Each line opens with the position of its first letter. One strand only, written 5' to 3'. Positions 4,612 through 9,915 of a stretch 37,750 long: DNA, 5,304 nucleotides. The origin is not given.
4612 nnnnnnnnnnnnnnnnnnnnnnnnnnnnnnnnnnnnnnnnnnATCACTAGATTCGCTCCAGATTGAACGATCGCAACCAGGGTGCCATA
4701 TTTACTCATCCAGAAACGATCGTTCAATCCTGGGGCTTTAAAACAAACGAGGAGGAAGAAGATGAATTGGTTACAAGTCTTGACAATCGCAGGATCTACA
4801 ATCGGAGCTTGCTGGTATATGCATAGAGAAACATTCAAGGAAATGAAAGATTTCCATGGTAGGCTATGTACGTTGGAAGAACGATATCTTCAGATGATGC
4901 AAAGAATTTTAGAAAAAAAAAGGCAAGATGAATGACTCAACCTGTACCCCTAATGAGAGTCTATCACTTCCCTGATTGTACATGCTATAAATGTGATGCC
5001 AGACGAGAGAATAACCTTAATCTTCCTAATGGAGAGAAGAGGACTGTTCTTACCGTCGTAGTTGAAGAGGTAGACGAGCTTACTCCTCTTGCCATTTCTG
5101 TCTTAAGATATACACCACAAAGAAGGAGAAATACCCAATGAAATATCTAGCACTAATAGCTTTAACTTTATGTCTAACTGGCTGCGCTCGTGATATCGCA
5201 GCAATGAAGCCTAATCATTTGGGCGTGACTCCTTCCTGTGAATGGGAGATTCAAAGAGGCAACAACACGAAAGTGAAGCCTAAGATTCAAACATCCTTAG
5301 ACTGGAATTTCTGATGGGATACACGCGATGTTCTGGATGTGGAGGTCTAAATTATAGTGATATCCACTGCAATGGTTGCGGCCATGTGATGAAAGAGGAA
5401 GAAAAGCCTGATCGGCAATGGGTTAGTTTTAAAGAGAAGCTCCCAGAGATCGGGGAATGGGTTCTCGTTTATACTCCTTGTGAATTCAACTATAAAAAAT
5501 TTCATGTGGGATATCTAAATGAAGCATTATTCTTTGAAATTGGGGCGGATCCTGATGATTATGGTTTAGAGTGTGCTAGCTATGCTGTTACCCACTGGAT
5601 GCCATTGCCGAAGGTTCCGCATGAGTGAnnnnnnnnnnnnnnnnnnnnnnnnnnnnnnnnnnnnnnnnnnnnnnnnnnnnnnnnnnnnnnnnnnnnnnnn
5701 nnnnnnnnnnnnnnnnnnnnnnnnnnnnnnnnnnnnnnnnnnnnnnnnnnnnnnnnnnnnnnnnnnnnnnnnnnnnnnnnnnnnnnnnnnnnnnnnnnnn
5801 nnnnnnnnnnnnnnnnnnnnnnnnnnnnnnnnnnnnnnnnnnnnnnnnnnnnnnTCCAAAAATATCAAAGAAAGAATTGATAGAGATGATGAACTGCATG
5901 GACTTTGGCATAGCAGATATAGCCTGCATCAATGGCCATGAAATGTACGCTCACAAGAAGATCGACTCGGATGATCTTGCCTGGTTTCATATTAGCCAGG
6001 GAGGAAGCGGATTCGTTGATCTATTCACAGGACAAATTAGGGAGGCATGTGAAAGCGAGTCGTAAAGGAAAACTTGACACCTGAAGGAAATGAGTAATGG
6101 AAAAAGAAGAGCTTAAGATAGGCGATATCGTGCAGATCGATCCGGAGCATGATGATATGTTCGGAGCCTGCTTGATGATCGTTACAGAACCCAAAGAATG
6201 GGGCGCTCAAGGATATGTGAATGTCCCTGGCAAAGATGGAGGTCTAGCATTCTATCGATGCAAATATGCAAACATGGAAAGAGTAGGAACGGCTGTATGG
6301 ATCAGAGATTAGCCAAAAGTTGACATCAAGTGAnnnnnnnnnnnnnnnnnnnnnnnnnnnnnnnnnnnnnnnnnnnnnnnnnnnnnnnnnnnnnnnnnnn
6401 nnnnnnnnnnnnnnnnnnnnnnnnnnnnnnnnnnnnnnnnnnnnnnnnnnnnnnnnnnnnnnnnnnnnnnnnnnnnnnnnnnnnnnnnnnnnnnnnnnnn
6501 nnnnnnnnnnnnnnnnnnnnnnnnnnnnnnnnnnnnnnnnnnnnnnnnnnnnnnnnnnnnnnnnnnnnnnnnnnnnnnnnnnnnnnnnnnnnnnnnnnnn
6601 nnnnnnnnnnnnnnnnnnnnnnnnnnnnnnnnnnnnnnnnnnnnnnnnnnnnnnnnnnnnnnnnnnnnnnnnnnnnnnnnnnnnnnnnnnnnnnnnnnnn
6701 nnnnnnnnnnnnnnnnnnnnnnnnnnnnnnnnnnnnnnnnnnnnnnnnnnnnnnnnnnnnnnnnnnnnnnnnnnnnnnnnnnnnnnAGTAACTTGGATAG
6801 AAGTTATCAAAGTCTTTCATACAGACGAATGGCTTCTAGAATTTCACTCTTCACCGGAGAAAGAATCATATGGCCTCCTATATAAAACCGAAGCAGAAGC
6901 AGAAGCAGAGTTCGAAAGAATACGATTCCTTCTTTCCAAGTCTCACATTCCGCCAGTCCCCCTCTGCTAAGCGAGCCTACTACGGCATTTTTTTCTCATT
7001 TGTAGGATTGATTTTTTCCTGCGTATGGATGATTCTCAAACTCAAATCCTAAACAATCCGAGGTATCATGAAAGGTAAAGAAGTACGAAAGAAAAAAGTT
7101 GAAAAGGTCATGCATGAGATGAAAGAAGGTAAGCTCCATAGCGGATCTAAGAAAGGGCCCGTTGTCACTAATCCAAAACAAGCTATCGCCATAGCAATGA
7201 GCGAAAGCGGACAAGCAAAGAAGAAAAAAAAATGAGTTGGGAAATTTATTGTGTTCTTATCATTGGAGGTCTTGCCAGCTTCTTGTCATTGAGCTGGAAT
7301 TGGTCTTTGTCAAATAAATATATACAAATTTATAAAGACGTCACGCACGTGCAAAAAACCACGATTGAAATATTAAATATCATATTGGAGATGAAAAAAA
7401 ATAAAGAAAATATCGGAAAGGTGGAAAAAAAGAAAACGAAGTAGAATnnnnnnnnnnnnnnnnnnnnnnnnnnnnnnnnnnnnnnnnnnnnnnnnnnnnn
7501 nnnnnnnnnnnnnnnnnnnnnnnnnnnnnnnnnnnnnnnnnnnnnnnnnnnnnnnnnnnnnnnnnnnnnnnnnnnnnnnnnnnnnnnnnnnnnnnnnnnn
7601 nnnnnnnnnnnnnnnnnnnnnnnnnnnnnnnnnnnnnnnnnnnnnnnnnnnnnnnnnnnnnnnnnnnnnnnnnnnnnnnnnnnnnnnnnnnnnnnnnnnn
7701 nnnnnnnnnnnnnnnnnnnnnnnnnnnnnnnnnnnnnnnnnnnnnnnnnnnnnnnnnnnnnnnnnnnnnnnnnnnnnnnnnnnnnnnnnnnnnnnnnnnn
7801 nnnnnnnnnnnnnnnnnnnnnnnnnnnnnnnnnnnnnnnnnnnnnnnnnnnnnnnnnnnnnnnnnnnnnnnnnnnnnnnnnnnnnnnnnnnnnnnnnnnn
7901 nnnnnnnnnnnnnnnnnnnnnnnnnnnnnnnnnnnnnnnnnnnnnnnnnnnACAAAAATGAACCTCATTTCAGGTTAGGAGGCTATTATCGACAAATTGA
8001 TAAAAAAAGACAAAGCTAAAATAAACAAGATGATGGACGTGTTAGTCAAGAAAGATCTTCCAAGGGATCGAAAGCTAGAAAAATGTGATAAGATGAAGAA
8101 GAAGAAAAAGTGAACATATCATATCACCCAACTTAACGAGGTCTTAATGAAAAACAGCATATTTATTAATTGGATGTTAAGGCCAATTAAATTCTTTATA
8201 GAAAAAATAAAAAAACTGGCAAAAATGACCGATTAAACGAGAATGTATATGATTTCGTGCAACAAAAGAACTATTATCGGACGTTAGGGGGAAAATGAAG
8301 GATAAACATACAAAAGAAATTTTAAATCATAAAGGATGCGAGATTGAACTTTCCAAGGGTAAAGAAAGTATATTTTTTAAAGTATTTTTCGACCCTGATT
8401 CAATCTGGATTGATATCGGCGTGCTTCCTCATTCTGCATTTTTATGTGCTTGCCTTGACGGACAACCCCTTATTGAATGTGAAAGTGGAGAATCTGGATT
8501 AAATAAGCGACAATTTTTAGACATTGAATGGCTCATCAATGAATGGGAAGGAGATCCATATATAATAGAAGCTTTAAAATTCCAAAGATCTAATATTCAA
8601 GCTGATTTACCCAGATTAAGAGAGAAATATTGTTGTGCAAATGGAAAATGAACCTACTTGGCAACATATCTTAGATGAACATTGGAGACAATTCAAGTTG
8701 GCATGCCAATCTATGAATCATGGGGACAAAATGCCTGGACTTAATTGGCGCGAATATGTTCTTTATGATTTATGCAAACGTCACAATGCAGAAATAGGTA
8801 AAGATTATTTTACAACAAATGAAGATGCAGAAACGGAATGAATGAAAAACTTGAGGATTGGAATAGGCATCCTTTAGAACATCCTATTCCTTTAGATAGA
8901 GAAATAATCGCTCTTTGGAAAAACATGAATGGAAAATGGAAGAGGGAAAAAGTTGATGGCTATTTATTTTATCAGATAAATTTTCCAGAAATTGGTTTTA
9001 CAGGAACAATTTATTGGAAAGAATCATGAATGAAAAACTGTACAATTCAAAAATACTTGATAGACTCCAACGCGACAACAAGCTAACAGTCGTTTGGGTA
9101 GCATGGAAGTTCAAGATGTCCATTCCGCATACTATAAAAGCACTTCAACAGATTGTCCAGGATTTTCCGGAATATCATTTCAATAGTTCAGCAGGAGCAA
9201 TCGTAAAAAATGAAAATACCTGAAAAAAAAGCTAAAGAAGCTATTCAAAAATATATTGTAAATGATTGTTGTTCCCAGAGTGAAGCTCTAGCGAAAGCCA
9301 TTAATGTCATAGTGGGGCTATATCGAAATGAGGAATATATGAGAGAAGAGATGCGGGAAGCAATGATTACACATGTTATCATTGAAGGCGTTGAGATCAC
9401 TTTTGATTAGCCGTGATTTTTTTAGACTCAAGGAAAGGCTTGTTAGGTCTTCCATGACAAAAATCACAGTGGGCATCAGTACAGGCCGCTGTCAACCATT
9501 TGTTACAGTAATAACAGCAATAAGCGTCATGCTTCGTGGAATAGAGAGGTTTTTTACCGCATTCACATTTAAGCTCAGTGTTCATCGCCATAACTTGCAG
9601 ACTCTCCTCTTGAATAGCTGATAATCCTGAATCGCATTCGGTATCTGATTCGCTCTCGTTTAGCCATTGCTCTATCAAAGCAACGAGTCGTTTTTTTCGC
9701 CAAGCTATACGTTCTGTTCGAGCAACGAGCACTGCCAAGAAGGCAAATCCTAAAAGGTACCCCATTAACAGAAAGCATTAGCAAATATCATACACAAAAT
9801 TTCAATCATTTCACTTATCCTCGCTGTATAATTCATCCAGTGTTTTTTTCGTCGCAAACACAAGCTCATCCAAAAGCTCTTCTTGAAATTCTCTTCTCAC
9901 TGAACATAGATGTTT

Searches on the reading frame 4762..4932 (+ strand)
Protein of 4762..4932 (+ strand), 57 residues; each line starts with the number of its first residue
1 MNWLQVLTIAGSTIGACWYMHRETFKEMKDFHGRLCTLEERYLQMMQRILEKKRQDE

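Call 4: search_protein_families(library=pfam, proteins=[window:4762-4932:+], max_evalue=10)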
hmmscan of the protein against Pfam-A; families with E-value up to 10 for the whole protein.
seq(57 aa): 1 family
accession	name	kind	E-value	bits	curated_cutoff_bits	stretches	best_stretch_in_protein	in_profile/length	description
PF06736.16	TMEM175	-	0.096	13.6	25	1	9-43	47-81/88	Endosomal/lysosomal potassium channel TMEM175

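Call 5: search_protein_families(library=phrogs, proteins=[window:4762-4932:+], max_evalue=10)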
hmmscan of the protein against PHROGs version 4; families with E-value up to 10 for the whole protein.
seq(57 aa): 2 families
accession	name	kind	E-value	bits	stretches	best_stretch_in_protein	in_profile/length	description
phrog_27833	-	unknown function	0.063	14.4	1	3-20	30-46/53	-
phrog_462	-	other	0.1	13.8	1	5-49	13-60/101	lipoprotein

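Call 6: search_protein_families(library=ncbifam, proteins=[window:4762-4932:+], max_evalue=10)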
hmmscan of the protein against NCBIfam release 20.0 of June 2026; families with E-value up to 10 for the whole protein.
seq(57 aa): 0 families

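Call 78: search_protein_families(library=padloc, proteins=[window:4762-4932:+], max_evalue=1)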
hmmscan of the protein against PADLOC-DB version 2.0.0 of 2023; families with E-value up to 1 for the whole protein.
seq(57 aa): 1 family
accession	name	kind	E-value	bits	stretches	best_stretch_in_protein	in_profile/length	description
PDLC03999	PD-Lambda-5_A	-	0.021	11.5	1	16-53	170-207/493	-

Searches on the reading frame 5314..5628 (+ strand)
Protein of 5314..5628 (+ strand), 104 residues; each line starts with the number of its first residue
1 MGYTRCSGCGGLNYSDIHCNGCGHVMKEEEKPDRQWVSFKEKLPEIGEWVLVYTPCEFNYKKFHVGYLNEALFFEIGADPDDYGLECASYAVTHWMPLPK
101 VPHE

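Call 22: search_protein_families(library=pfam, proteins=[window:5314-5628:+], max_evalue=0.01)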
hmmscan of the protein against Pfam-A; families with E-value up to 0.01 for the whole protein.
window:5314-5628:+ (104 aa): 1 family
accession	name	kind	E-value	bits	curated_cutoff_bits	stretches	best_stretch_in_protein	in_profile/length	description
PF04448.17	DUF551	-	1.1e-10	42.6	22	1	35-102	1-67/68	Protein of unknown function (DUF551)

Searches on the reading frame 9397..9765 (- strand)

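Call 23: search_protein_families(library=phrogs, proteins=[window:9397-9765:-], max_evalue=0.01)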
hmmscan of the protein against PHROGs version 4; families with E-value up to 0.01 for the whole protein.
window:9397-9765:- (122 aa): 0 families

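Call 43: search_protein_families(library=pfam, proteins=[window:9397-9765:-], max_evalue=0.01)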
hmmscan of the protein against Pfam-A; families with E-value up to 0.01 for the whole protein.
window:9397-9765:- (122 aa): 1 family
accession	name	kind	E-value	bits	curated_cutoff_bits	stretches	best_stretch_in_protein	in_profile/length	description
PF25287.1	zf-B_box_Trim66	-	0.001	19.2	27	1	82-99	16-33/35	Trim66, B-box zinc-binding domain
